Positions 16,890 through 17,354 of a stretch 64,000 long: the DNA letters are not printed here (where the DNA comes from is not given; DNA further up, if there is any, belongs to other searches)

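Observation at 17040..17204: Unannotated 54-codon Cys/Glu-rich metallothionein-like ORF with perfect RBS and its own terminator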

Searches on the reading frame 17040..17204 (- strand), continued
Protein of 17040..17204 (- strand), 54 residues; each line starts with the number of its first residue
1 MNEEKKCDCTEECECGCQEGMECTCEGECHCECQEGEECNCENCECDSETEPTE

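Call 38: search_protein_families(library=pfam, proteins=[P0006, P0020, P0001, P0016, P0117, P0058], max_evalue=10)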
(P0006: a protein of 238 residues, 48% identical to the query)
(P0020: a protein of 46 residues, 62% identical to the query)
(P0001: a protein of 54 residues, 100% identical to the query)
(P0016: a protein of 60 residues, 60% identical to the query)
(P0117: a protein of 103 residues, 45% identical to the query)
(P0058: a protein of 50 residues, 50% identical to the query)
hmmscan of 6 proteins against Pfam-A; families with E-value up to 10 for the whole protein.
P0006 (238 aa): 6 families
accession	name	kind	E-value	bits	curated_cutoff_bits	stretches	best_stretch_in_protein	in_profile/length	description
PF01025.24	GrpE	-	0.00013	22.1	25.8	1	148-237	4-88/165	GrpE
PF01442.23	Apolipoprotein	-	0.00075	19.7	90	1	156-216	12-71/190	Apolipoprotein A1/A4/E domain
PF05261.17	Tra_M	-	0.0074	16.7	27.7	1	125-192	55-119/124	TraM protein, DNA-binding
PF02067.21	Metallothio_5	-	0.042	14.4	25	3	11-37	14-40/41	Metallothionein family 5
PF21219.3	USH1C_N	-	0.059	13.8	27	1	177-230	2-51/74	Harmonin, N-terminal domain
PF18504.6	Csm1_N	-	0.92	10.3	26.3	1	138-182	24-67/70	Csm1 N-terminal domain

P0020 (46 aa): 1 family
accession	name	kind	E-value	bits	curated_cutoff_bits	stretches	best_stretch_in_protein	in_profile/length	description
PF02067.21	Metallothio_5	-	0.65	10.6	25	1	5-24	20-39/41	Metallothionein family 5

P0001 (54 aa): 1 family
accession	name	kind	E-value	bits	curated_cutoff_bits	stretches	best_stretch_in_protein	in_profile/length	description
PF02067.21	Metallothio_5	-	5.3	7.7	25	2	20-41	18-39/41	Metallothionein family 5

P0016 (60 aa): 1 family
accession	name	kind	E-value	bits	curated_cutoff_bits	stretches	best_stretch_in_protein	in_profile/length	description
PF02067.21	Metallothio_5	-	5.8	7.6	25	1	5-25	19-39/41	Metallothionein family 5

P0117 (103 aa): 1 family
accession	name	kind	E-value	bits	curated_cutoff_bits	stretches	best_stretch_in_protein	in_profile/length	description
PF02067.21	Metallothio_5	-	2.5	8.7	25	3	46-63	17-34/41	Metallothionein family 5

P0058 (50 aa): 0 families
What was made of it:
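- Closest known: Eukaryotic copper and other metallothioneins. Same: Weak sub-threshold similarity to Metallothio_5 (E 0.03-5.8; calls 38).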

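Call 39: search_protein_families(library=ncbifam, proteins=[P0006, P0020, P0001, P0016, P0117, P0058], max_evalue=10)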
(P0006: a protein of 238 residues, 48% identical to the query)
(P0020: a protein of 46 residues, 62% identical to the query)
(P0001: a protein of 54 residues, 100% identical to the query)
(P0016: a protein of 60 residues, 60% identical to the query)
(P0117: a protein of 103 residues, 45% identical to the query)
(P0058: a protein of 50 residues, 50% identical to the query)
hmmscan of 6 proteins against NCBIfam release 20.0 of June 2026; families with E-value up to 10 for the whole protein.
P0006 (238 aa): 6 families
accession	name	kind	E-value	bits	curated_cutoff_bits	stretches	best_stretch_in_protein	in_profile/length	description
NF010737.0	PRK14139.1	equivalog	0.0083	16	164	1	154-229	27-104/188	nucleotide exchange factor GrpE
NF010267.0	PRK13713.1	equivalog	0.014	15.7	104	1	125-198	55-121/127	conjugal transfer relaxosome DNA-binding protein TraM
NF033914.0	antiphage_ZorA_1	subfamily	0.025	12.9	190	1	154-218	416-479/619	anti-phage ZorAB system protein ZorA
NF010748.0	PRK14150.1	equivalog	0.043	13.3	152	1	121-227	7-108/198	nucleotide exchange factor GrpE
TIGR01687.1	moaD_arch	subfamily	0.5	10.9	49.5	1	173-228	11-67/88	MoaD family protein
NF033930.1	pneumo_PspA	exception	0.85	8.2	850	1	118-222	183-275/659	pneumococcal surface protein A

P0020 (46 aa): 0 families

P0001 (54 aa): 0 families

P0016 (60 aa): 0 families

P0117 (103 aa): 0 families

P0058 (50 aa): 0 families
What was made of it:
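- There is no NCBIfam SCIFF or other precursor hit even at E<=10 (call 39).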

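Call 44: find_encoding_contigs(protein=P0003, flank=6000, max_places=3)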
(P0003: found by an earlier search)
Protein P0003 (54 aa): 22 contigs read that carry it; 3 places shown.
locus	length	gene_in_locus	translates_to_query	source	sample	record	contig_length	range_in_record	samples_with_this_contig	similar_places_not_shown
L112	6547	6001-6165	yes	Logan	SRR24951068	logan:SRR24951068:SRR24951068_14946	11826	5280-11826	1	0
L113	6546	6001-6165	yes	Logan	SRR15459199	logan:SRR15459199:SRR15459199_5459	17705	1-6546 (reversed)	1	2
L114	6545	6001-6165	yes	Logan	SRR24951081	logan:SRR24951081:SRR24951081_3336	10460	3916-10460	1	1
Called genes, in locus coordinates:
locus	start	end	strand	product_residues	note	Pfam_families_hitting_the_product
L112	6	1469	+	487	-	PF09872:DUF2099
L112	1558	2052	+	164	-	PF01035:DNA_binding_1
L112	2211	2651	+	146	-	PF13527:Acetyltransf_9, PF13673:Acetyltransf_10 (weak), PF00583:Acetyltransf_1, PF13508:Acetyltransf_7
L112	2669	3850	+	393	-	-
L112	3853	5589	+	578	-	PF00664:ABC_membrane, PF02463:SMC_N, PF09818:ABC_ATPase (faint), PF00005:ABC_tran, PF13304:AAA_21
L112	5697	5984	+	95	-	PF02583:Trns_repr_metal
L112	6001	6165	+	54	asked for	-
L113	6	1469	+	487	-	PF09872:DUF2099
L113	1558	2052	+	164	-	PF01035:DNA_binding_1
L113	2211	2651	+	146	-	PF13527:Acetyltransf_9, PF13673:Acetyltransf_10 (weak), PF00583:Acetyltransf_1, PF13508:Acetyltransf_7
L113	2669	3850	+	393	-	-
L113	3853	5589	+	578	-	PF00664:ABC_membrane, PF02463:SMC_N, PF09818:ABC_ATPase (faint), PF00005:ABC_tran, PF13304:AAA_21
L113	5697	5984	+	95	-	PF02583:Trns_repr_metal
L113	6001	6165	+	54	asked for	-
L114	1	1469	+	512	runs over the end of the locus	PF09872:DUF2099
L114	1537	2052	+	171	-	PF01035:DNA_binding_1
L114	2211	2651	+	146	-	PF13527:Acetyltransf_9, PF13673:Acetyltransf_10 (weak), PF00583:Acetyltransf_1, PF13508:Acetyltransf_7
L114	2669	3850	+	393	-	-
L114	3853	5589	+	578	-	PF00664:ABC_membrane, PF02463:SMC_N, PF09818:ABC_ATPase (faint), PF00005:ABC_tran, PF13304:AAA_21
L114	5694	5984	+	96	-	PF02583:Trns_repr_metal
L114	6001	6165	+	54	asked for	-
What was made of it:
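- In L112-L114 a 95-aa PF02583 protein lies 16 nt upstream of the ortholog (call 44).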

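Call 45: find_encoding_contigs(protein=P0124, flank=6000, max_places=2)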
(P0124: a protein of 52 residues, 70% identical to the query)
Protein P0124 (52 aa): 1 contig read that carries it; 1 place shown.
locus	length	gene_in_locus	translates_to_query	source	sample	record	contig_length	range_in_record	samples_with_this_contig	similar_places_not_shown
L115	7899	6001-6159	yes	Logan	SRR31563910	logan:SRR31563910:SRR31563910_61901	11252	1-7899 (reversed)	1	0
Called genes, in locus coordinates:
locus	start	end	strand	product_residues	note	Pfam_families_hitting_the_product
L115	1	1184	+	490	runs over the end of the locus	PF27792:CHIM_prot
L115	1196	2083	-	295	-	PF00126:HTH_1, PF03466:LysR_substrate, PF12849:PBP_like_2 (weak)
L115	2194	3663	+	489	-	PF09872:DUF2099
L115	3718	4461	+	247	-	PF20251:Big_14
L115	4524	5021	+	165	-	PF02870:Methyltransf_1N, PF01035:DNA_binding_1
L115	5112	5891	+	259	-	PF00106:adh_short, PF01073:3Beta_HSD, PF08659:KR, PF23441:SDR, PF13561:adh_short_C2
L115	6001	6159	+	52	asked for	-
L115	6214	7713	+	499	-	PF13091:PLDc_2, PF00614:PLDc (weak), PF13091:PLDc_2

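Call 49: search_solved_structures(query=L112:5697-5984:+, max_evalue=0.001, show_alignments=3)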
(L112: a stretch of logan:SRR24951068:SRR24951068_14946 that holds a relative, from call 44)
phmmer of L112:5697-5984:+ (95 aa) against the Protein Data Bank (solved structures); distinct sequences matched with E-value up to 0.001: 10.
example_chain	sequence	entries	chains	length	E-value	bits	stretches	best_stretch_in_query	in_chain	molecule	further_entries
4m1p_A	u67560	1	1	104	3.9e-14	55.7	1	9-93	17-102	Copper-sensitive operon repressor (CsoR)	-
4adz_A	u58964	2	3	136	1.3e-13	54.1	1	17-81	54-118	CSOR | COPPER SENSITIVE OPERON REPRESSOR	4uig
6ahx_A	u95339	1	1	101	6.5e-13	51.8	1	13-83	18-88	Putative cytosolic protein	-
2hh7_A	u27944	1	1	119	9.4e-13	51.3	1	13-90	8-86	Hypothetical protein CsoR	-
5fmn_A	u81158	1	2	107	1e-11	48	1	13-88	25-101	INRS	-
5lbm_A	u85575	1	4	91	8.6e-08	35.5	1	12-91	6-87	Transcriptional repressor FrmR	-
7mq1_A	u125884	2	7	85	8.6e-07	32.3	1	17-77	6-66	Copper-sensing transcriptional repressor csoR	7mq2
7mq3_A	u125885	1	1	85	2.4e-06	30.9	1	17-77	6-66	Copper-sensing transcriptional repressor csoR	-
3aai_A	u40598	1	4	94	0.00011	25.5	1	17-83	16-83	Copper homeostasis operon regulatory protein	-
5lcy_A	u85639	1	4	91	0.00081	22.8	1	12-69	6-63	Frmr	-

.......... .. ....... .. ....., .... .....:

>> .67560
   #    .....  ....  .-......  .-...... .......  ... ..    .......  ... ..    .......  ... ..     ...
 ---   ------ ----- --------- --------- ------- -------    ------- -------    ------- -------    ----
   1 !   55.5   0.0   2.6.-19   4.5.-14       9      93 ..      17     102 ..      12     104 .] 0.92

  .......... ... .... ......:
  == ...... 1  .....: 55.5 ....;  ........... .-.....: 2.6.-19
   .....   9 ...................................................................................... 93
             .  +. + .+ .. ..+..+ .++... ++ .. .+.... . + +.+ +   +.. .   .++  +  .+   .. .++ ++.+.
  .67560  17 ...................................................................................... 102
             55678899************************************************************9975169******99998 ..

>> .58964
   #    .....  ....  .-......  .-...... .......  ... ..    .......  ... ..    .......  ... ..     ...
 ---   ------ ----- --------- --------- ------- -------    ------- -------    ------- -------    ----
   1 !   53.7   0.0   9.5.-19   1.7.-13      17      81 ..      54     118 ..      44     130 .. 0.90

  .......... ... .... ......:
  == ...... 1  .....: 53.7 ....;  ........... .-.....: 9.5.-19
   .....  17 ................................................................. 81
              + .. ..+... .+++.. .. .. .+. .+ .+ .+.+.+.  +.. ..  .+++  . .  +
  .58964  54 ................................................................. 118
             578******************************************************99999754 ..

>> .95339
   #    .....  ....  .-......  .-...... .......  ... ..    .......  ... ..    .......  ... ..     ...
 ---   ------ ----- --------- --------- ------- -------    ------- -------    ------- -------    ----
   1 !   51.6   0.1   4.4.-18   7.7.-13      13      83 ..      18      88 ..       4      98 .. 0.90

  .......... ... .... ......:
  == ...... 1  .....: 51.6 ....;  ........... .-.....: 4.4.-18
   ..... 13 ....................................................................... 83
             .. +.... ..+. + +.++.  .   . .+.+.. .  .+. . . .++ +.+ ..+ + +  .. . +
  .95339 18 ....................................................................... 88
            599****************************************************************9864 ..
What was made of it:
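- Its best PDB matches are CsoR structures 4M1P, 4ADZ and 2HH7 (E 4e-14 to 1e-12), and the Y-C...H-x3-C copper-ligand motif aligns (call 49).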

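Call 50: search_protein_families(library=ncbifam, proteins=[L112:5697-5984:+, L069:193-483:+, L061:5302-5742:+, L079:893-1165:+], max_evalue=0.001)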
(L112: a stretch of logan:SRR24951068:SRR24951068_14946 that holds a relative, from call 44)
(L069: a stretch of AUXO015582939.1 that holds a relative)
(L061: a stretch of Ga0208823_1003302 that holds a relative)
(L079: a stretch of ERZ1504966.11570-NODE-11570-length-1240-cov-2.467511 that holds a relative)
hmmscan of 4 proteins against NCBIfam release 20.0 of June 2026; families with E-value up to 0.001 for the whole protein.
L112:5697-5984:+ (95 aa): 3 families
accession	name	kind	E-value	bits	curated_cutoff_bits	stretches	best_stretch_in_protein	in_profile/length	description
NF052430.1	repress_RicR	exception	5e-17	62.3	175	1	14-81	8-75/93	copper-sensing transcriptional repressor RicR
NF008464.0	PRK11352.1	equivalog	1.2e-10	41.6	133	1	11-91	5-87/91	formaldehyde-responsive transcriptional repressor FrmR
NF011613.0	PRK15039.1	equivalog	1.4e-06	28.8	138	1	13-72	7-66/90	Ni(II)/Co(II)-binding transcriptional repressor RcnR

L069:193-483:+ (96 aa): 3 families
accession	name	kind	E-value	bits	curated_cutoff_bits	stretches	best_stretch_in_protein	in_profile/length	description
NF052430.1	repress_RicR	exception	7.6e-19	68.1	175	1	13-85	6-78/93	copper-sensing transcriptional repressor RicR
NF008464.0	PRK11352.1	equivalog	1.8e-10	41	133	1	11-74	4-67/91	formaldehyde-responsive transcriptional repressor FrmR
NF011613.0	PRK15039.1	equivalog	1.4e-08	35.3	138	1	14-76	7-69/90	Ni(II)/Co(II)-binding transcriptional repressor RcnR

L061:5302-5742:+ (146 aa): 3 families
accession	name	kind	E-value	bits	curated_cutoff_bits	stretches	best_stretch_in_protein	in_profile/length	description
NF052430.1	repress_RicR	exception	3.6e-42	142.9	175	1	55-146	2-93/93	copper-sensing transcriptional repressor RicR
NF008464.0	PRK11352.1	equivalog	2.5e-07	31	133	1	61-117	8-64/91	formaldehyde-responsive transcriptional repressor FrmR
NF011613.0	PRK15039.1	equivalog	4e-06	27.4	138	1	65-117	12-64/90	Ni(II)/Co(II)-binding transcriptional repressor RcnR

L079:893-1165:+ (90 aa): 3 families
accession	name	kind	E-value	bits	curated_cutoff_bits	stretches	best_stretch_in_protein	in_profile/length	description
NF052430.1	repress_RicR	exception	4.7e-17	62.4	175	1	10-88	13-90/93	copper-sensing transcriptional repressor RicR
NF011613.0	PRK15039.1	equivalog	4.4e-06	27.3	138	1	14-89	17-89/90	Ni(II)/Co(II)-binding transcriptional repressor RcnR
NF008464.0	PRK11352.1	equivalog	9.5e-06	25.9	133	1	8-70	11-73/91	formaldehyde-responsive transcriptional repressor FrmR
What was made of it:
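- Closest known: MymT, the Cu. Same: Here the ortholog sits in a csoR operon whose regulator scores best against the RicR model (call 50).
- The nearest NCBIfam model is RicR (call 50).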

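Call 58: predict_structure(alignment_id=A2)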
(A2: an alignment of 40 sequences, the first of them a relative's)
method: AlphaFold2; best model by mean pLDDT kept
length: 54 residues; sequences in the alignment: 40
mean_pLDDT: 62.5   pTM: 0.34
mean pLDDT of the five models: 62.5, 53.9, 53.3, 52.8, 50.6
residues with pLDDT >= 90: 0; 70-90: 6; 50-70: 44; < 50: 4
segments of 3 or more residues with pLDDT < 50: none
pLDDT, mean of each block of 10 residues (from residue 1): 56 61 65 70 66 51
secondary structure, 60 per line:
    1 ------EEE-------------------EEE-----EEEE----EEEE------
elements in order: E7-9 E29-31 E37-40 E45-48
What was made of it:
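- Closest known: Csp1/Csp3 copper storage proteins. Different: This protein has 54 aa and no predicted helices (call 58).
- This is what would be expected of a protein that folds only around metal (call 58).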

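Call 62: fold_search(model_id=the predicted structure, library=pdb)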
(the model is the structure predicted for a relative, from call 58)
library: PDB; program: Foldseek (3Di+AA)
matches with E <= 10: 0; with E <= 0.001: 0
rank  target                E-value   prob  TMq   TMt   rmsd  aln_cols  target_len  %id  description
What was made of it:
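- On Metallothionein (operational definition): The AlphaFold2 model is low confidence (pLDDT 62.5, call 58) and gives no PDB fold match (call 62).
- Tried and rejected: The AlphaFold2 model is low confidence (pLDDT 62.5), and Foldseek against the PDB returned no match (calls 58, 62).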

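Call 69: search_protein_families(library=pfam, proteins=[L032:5986-6627:+, L053:580-1470:+, L085:5854-6741:+, L103:1054-1779:+, L048:528-1373:+, L068:1482-2408:+, L067:3862-4452:+, L036:5980-6621:+], max_evalue=0.001)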
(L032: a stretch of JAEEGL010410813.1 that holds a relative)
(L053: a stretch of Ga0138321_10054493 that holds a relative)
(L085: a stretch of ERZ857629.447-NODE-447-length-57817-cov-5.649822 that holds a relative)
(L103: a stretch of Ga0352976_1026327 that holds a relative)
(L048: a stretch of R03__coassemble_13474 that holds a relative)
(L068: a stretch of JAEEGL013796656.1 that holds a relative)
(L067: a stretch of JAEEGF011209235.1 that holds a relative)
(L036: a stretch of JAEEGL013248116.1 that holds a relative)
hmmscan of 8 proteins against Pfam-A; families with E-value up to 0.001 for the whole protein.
L032:5986-6627:+ (213 aa): 1 family
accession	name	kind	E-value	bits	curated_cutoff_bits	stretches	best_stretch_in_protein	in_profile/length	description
PF01025.24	GrpE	-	8.1e-47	159.4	25.8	1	54-213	4-165/165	GrpE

L053:580-1470:+ (296 aa): 0 families

L085:5854-6741:+ (295 aa): 1 family
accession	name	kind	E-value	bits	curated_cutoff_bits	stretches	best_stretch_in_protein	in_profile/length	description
PF01025.24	GrpE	-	1.8e-34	119.3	25.8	1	136-291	8-163/165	GrpE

L103:1054-1779:+ (241 aa): 1 family
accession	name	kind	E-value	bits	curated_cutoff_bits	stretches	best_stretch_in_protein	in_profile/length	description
PF01025.24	GrpE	-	4.3e-48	163.5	25.8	1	80-241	6-165/165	GrpE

L048:528-1373:+ (281 aa): 3 families
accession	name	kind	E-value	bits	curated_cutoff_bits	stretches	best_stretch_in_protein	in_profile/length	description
PF01791.15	DeoC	-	1.7e-13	51.1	23.8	1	6-196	5-209/229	DeoC/LacD family aldolase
PF01180.27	DHO_dh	-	0.00077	19.2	27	0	170-202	234-266/291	Dihydroorotate dehydrogenase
PF07984.18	NTP_transf_7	-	0.001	18.8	27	0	82-145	69-133/321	Nucleotidyltransferase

L068:1482-2408:+ (308 aa): 0 families

L067:3862-4452:+ (196 aa): 1 family
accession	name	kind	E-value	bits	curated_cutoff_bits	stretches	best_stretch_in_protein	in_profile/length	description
PF01025.24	GrpE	-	3.6e-46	157.3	25.8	1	34-196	5-165/165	GrpE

L036:5980-6621:+ (213 aa): 1 family
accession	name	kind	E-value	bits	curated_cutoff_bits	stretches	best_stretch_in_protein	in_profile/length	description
PF01025.24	GrpE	-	6.5e-44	149.9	25.8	1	64-212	18-164/165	GrpE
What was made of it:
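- The module is fused to full-length GrpE (call 69). The module is fused to cytoplasmic GrpE and CopZ (calls 38, 69).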

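Call 71: list_cluster_members(proteins=[P0020, P0055, P0058, P0041, P0119, P0036, P0050, P0086, P0040, P0008])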
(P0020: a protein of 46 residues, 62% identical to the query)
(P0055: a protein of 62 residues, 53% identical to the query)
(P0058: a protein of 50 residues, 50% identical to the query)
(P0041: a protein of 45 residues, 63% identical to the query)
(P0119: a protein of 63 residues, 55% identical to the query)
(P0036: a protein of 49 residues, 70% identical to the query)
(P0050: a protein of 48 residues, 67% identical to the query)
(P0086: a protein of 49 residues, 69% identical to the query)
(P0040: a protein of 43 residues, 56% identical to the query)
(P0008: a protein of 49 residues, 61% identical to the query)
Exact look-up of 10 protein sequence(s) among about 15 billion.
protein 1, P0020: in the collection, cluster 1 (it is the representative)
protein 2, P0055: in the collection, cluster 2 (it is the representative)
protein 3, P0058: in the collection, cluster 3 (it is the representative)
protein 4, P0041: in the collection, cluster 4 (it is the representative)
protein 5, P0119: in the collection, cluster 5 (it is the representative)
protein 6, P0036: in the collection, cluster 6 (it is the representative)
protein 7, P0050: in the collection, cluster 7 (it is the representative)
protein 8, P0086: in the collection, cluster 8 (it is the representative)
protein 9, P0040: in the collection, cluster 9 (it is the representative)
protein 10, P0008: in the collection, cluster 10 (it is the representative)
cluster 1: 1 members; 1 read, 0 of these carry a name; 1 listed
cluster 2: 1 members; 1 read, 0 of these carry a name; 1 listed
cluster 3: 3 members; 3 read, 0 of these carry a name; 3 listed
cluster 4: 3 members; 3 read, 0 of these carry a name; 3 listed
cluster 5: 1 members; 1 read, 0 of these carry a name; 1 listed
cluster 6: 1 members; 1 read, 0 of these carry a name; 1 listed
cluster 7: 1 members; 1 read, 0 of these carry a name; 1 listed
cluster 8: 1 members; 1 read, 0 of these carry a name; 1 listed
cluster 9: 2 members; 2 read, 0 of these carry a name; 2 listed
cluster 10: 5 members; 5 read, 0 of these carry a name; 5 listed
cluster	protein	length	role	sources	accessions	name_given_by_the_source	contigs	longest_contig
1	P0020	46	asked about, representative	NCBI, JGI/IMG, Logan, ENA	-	-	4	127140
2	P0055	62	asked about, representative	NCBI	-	-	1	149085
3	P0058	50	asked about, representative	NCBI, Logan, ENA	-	-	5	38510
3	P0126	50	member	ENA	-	-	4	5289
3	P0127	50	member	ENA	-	-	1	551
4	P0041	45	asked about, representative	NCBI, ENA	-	-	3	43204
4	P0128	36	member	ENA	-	-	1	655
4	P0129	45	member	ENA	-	-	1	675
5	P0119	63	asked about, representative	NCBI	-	-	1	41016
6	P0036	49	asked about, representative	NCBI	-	-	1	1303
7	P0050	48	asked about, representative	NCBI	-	-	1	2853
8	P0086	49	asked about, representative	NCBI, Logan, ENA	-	-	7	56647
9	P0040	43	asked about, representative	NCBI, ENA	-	-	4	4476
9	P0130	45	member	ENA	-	-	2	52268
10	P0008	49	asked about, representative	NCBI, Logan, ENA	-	-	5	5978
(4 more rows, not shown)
